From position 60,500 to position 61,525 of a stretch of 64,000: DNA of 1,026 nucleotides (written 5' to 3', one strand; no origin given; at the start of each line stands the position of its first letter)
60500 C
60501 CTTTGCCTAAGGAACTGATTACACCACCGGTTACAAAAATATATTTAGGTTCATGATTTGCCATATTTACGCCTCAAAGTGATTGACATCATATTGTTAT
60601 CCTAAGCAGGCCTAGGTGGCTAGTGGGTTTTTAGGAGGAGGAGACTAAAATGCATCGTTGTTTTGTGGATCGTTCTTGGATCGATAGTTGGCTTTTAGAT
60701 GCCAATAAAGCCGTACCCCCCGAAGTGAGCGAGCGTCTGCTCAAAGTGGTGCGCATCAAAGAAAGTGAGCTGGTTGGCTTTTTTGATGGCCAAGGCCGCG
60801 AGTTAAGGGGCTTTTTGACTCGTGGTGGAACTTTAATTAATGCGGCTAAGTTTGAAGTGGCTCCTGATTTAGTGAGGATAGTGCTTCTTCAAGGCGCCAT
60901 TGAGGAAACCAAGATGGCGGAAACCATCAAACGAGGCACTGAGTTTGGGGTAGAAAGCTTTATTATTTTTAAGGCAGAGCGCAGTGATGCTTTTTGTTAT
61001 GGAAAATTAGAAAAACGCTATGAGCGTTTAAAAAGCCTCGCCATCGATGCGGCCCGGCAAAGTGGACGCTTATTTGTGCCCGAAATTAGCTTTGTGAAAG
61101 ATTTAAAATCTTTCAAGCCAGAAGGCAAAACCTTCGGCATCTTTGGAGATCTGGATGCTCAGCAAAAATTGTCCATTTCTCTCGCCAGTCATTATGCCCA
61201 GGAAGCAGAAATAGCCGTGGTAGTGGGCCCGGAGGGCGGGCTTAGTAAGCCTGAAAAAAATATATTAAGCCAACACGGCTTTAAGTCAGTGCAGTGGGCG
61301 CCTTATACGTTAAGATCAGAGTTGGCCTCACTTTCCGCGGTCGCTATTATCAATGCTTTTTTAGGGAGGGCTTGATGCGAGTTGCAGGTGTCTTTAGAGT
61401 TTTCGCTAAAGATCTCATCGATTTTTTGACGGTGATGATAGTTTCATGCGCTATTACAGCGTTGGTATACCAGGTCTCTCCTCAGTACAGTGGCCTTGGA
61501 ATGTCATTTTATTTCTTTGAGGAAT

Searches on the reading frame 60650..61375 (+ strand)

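Call 99: search_protein_families(library=pfam, proteins=[window:60650-61375:+], max_evalue=0.00001)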
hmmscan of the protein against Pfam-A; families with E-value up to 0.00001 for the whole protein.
window:60650-61375:+ (241 aa): 1 family
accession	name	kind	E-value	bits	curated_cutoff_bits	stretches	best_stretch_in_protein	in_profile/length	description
PF04452.19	Methyltrans_RNA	-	1.2e-31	110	23.9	1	75-234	5-164/165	RNA methyltransferase domain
